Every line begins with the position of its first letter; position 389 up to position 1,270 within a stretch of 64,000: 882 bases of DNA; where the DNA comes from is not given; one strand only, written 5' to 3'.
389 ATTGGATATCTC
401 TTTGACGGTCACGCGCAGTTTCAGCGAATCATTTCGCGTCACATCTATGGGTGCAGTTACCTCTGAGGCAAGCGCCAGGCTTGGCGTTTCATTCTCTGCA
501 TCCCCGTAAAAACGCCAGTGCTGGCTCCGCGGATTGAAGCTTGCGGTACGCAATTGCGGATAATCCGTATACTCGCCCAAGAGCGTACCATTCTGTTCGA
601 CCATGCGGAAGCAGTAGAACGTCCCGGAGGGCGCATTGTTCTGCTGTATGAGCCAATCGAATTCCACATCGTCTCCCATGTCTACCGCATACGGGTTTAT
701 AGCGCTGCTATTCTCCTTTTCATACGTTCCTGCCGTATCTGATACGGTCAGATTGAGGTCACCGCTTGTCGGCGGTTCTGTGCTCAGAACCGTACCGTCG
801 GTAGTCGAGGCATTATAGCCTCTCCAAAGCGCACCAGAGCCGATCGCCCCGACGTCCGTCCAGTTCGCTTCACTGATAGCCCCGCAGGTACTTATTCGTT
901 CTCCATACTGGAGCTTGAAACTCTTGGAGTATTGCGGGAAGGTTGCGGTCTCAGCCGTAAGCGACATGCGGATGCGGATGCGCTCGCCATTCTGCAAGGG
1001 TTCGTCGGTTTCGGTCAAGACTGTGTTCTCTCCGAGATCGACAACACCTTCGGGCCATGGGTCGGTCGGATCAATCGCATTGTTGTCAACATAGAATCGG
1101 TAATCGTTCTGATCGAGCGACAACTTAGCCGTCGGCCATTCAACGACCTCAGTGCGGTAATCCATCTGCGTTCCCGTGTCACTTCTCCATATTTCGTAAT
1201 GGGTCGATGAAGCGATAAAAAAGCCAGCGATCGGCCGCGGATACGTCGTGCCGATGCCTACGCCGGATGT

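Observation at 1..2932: Unnamed repeated ~200-aa domain family (HY.WR.DDG ... LQYG ... YCFRMV ... YPQL) shared between the truncated first gene and the giant protein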

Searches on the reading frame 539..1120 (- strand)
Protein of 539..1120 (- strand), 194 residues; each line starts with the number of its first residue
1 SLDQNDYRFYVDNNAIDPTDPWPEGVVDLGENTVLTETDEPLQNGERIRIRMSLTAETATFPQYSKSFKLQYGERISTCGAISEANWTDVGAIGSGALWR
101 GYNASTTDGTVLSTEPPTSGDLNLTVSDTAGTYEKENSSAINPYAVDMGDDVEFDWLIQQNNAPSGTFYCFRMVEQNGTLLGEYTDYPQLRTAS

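Call 28: search_solved_structures(query=A1, max_evalue=10)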
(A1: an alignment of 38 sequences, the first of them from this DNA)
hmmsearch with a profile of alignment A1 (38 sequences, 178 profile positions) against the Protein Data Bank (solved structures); distinct sequences matched with E-value up to 10: 0.

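Call 33: predict_structure(alignment_id=A1)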
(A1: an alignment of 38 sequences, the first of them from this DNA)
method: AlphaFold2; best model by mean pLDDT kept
length: 194 residues; sequences in the alignment: 38
mean_pLDDT: 93.2   pTM: 0.90
mean pLDDT of the five models: 93.2, 88.0, 82.9, 81.3, 76.4
residues with pLDDT >= 90: 163; 70-90: 27; 50-70: 4; < 50: 0
segments of 3 or more residues with pLDDT < 50: none
pLDDT, mean of each block of 10 residues (from residue 1): 96 90 87 91 95 95 96 97 97 96 92 75 90 88 95 97 98 97 97 95
secondary structure, 60 per line:
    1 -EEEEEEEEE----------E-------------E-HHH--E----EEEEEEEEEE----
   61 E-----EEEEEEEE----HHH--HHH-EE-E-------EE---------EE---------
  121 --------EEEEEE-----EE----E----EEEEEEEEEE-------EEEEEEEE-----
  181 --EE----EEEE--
elements in order: E2-10 E47-56 E67-74 E129-134 E151-160 E168-175 E189-192

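Call 35: search_protein_representatives(alignment_id=A1)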
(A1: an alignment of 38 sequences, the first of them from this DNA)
Query: 38 sequences, 178 profile positions. Proteins with E-value up to 0.001 (for the whole library): 5238; up to 1e-10: 3040; up to 1e-30: 1073. The best 150 are listed.
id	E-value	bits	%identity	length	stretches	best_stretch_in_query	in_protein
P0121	0.0e+00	1831.7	-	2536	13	2-176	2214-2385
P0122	0.0e+00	1452.4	-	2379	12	2-176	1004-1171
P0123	0.0e+00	1299.3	-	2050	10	2-176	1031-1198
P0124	0.0e+00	1139.4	-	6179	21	2-174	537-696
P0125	1.4e-215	725.4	-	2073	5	2-177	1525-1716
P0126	1.4e-212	715.6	-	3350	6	2-177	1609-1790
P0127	3.1e-212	714.5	-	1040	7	2-176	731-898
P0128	4.6e-206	694.4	-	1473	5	2-177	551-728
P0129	5.1e-205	691.0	-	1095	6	3-177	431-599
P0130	1.1e-193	654.1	-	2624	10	2-177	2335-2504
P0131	7.7e-181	612.2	-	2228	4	2-177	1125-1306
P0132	4.6e-180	609.7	-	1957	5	2-176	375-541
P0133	7.2e-179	605.8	-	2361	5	2-177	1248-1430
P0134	9.3e-179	605.5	-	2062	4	2-177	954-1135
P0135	1.2e-172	585.6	-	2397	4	2-177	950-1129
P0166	1.4e-110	383.4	-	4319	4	2-177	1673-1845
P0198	6.1e-91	319.4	-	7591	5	2-177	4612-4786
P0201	2.6e-88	310.8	-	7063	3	2-177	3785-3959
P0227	1.7e-81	288.6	-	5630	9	2-177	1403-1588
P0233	1.7e-79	282.1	-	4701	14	17-172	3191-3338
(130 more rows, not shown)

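Call 36: fold_search(model_id=the predicted structure, library=pdb)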
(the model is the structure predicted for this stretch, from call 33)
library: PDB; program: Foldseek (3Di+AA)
matches with E <= 10: 1373; with E <= 0.001: 0
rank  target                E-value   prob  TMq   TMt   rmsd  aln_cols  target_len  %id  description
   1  7wwo_A                8.8e-03  0.95  0.37  0.44  13.3       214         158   12  Dimer form of hypothetical protein TTHA1873 from Thermus thermophilus (released 2022-03-09)
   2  8k2g_A                1.2e-02  0.63  0.27  0.13  15.2       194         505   13  Crystal structure of Group 1 Oligosaccharide-releasing beta-N-acetylgalactosaminidase NgaCa from Cohnella abietis, apo (released 2024-04-24)
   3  3k6s_C                1.4e-02  0.72  0.29  0.09  15.2       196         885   11  Structure of integrin alphaXbeta2 ectodomain (released 2010-01-12)
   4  5fr1_B                1.4e-02  0.92  0.33  0.37   7.6       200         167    8  Double acetylated RhoGDI-alpha in complex with RhoA-GDP (released 2016-01-13)
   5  3k6s_E                1.5e-02  0.69  0.29  0.09  14.9       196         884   11  Structure of integrin alphaXbeta2 ectodomain (released 2010-01-12)
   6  9ifr                  1.6e-02  0.95  0.33  0.46   7.7       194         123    7  CLIPPER domain from the Gram-negative fibrillar adhesin "B9T28_05395 (released 2025-11-26)
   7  5tuh_A                1.6e-02  0.89  0.25  0.39   7.8       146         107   13  Archaellum periplasmic stator protein FlaG from Sulfolobus acidocaldarius (released 2018-01-10)
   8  5nem_A                1.6e-02  0.69  0.30  0.13  10.7       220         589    9  Localised reconstruction of alpha v beta 6 bound to Foot and Mouth Disease Virus O PanAsia - Pose A. (released 2017-06-21)
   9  3k71_E                1.8e-02  0.66  0.29  0.09  15.2       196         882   11  Structure of integrin alphaX beta2 ectodomain (released 2010-01-12)
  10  3k6s_A                1.8e-02  0.66  0.29  0.07  15.2       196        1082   11  Structure of integrin alphaXbeta2 ectodomain (released 2010-01-12)
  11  4gfx                  2.0e-02  0.66  0.28  0.34  10.1       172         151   10  Crystal structure of the N-terminal domain of TXNIP (released 2014-02-05)
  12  7wrk                  2.1e-02  0.97  0.43  0.49   8.6       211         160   12  Structure of hypothetical protein TTHA1873 from Thermus thermophilus (released 2022-03-09)
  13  3k71_A                2.1e-02  0.63  0.29  0.09  15.2       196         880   11  Structure of integrin alphaX beta2 ectodomain (released 2010-01-12)
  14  3lso_A                2.2e-02  0.69  0.30  0.15  11.9       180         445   12  Crystal structure of Putative membrane anchored protein from Corynebacterium diphtheriae (released 2010-02-23)
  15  3k71_C                2.2e-02  0.63  0.29  0.09  15.2       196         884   11  Structure of integrin alphaX beta2 ectodomain (released 2010-01-12)
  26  9n9j_5                5.0e-02  0.77  0.30  0.39   7.9       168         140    9  Structure of a GRP94 folding intermediate engaged with a CCDC134- and FKBP11-bound secretory translocon (released 2025-11-19)
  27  9qa6                  5.0e-02  0.47  0.26  0.07  13.3       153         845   11  Cryo-EM structure of Thomasclavelia ramosa IgA peptidase (IgAse) active site mutant (S32-N876) (released 2025-06-25)
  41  9qdh                  9.5e-02  0.23  0.24  0.10  14.2       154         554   14  Crystal structure of IgA protease (323-878) from Thomasclavelia ramosa (released 2025-07-16)
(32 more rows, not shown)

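Call 39: search_protein_families(library=pfam, alignment_id=A1, max_evalue=10)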
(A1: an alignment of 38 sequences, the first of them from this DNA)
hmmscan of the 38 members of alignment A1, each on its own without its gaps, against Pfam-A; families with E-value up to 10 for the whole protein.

A. member 1, seq(194 aa): 0 families

B. families by the number of members that match (of 38 scanned): 18 families
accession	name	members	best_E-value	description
PF14292.12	SusE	1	0.0058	SusE outer membrane protein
PF20062.4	DUF6461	1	0.02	Family of unknown function (DUF6461)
PF08787.18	Alginate_lyase2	1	0.021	Alginate lyase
PF13336.12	AcetylCoA_hyd_C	1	0.023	Acetyl-CoA hydrolase/transferase C-terminal domain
PF12988.13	TraQ_transposon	1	0.036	TraQ conjugal transfer protein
PF19544.4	DUF6068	1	0.038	Family of unknown function (DUF6068)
PF12245.14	Big_3_2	1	0.042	Bacterial Ig-like domain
PF01357.27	Expansin_C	1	0.091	Expansin C-terminal domain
PF17397.7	TSX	1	0.098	TSX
PF07705.17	CARDB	1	0.11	CARDB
PF00943.25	Alpha_E2_glycop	1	0.11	Alphavirus E2 glycoprotein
PF17067.10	RPS31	1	0.12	Ribosomal protein S31e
PF21576.2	T6SS_Tgi2PP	1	0.16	T6SS, Immunity protein Tgi2PP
PF23066.1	PH_21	1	0.16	C-Maf-inducing protein PH domain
PF17137.9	DUF5110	1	0.2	Domain of unknown function (DUF5110)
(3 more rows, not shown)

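Call 44: find_homologous_proteins(query=A1, max_evalue=0.00001)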
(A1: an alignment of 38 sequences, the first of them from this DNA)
Query A1 (38 sequences) (194 aa, profile of the alignment): 6 proteins with E <= 0.00001 among 3186 candidates.
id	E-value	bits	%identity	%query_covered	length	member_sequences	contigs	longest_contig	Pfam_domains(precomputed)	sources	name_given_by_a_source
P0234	5.5e-79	282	50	77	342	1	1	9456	-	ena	-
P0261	2.0e-24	104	23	79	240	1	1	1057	-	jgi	-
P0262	2.0e-21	95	24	77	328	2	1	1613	-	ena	-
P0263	2.8e-19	88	46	7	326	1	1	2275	-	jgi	jgi:hypothetical protein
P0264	2.1e-13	69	25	55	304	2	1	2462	-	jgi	jgi:hypothetical protein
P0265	2.1e-11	62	-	-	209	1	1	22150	-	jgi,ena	-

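Call 45: list_cluster_members(proteins=[P0121, P0122, P0124, P0126, P0198, P0201, P0166, P0233, P0227, P0130])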
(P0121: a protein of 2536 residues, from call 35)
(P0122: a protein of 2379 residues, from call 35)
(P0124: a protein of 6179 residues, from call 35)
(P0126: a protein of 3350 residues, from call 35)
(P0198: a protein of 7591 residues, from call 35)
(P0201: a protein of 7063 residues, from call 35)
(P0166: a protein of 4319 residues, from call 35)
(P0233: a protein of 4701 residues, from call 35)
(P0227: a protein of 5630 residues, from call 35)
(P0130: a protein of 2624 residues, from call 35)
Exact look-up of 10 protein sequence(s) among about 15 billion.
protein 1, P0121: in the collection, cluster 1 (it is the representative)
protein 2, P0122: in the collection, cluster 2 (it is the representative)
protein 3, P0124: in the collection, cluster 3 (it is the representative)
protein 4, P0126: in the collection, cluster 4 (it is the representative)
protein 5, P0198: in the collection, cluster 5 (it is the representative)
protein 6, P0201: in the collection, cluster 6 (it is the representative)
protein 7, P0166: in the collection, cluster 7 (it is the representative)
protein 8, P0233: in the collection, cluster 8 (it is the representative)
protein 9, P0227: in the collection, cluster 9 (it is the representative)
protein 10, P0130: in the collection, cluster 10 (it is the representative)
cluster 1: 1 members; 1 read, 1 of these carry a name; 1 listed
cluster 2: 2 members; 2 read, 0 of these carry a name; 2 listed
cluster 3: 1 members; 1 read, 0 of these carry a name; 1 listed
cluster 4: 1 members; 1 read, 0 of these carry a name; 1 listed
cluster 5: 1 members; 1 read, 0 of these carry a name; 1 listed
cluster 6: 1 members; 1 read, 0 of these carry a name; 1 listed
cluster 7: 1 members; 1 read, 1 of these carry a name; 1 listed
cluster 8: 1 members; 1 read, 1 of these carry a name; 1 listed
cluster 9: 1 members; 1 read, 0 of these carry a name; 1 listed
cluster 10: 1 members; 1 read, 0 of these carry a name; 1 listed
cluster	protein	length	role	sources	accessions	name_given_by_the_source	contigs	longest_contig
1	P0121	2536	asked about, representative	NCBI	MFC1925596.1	hypothetical protein ACFLW2_02745 [Chloroflexota bacterium]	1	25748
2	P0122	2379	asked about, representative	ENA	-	-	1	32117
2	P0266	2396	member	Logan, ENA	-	-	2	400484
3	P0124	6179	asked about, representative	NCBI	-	-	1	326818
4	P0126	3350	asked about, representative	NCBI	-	-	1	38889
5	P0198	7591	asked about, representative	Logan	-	-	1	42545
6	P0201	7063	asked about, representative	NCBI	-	-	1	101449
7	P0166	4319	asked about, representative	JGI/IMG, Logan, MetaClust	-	\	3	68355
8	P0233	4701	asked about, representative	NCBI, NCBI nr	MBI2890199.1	MAG: hypothetical protein HYY13_05385 [Nitrospirae bacterium] | hypothetical protein [Nitrospirota bacterium]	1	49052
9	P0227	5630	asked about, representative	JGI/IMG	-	-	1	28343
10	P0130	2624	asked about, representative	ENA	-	-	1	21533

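Call 46: search_protein_families(library=pfam, proteins=[P0121, P0233, P0127, P0129], max_evalue=0.001)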
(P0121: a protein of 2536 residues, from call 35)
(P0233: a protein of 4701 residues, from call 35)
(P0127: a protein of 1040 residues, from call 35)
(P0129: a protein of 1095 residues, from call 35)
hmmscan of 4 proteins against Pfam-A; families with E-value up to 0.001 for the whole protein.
P0121 (2536 aa): 2 families
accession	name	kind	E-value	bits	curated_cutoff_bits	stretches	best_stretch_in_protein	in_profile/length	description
PF22633.2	F5_F8_type_C_2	-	5.2e-09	37.1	27.8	0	2457-2491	39-73/91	NedA-like, galactose-binding domain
PF07963.17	N_methyl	-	0.00023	21.1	21.2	1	13-36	3-26/27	Prokaryotic N-terminal methylation motif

P0233 (4701 aa): 2 families
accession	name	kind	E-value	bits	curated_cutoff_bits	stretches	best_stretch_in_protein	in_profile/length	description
PF10102.14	DUF2341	-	1.4e-12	48.3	23.4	1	1968-2052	2-83/84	Domain of unknown function (DUF2341)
PF06439.18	3keto-disac_hyd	-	0.0002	21.9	26.8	1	179-343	10-186/187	3-keto-disaccharide hydrolase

P0127 (1040 aa): 0 families

P0129 (1095 aa): 0 families

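Call 91: find_homologous_proteins(query=P0121, max_evalue=1e-10)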
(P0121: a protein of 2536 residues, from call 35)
Query P0121 (2536 aa): 54 proteins with E <= 1e-10 among 8000 candidates.
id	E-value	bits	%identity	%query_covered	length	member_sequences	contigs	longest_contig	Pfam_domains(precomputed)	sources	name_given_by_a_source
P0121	0.0e+0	5798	100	100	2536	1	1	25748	PF22633.4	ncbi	ncbi:hypothetical protein ACFLW2_02745 [Chloroflexota bacterium]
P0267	0.0e+0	4128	56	95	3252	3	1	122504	PF22633.4,PF08638.17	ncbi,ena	-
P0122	0.0e+0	2905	48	90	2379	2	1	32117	PF12988.14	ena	-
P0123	0.0e+0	2806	52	74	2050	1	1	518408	-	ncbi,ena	-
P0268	0.0e+0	2588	44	89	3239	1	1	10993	-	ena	-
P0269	0.0e+0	2525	51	73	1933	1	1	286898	-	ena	-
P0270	0.0e+0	2421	54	74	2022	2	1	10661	-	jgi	-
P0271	0.0e+0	2153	51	71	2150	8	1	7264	PF12988.14,PF18141.8,PF25788.3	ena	-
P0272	0.0e+0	2061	50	78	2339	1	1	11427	PF12988.14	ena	-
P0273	0.0e+0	1817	52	67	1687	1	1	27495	-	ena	-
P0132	3.1e-179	616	39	35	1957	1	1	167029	PF13620.13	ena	-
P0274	1.0e-133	465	52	7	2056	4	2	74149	-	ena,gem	-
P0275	3.4e-118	414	45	20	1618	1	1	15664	-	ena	-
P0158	2.3e-107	378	35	29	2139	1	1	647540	PF01833.31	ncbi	ncbi:MAG: IPT/TIG domain-containing protein [Candidatus Nealsonbacteria bacterium]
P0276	1.5e-87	312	56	7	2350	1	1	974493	PF07398.17,PF14545.14,PF17766.8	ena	-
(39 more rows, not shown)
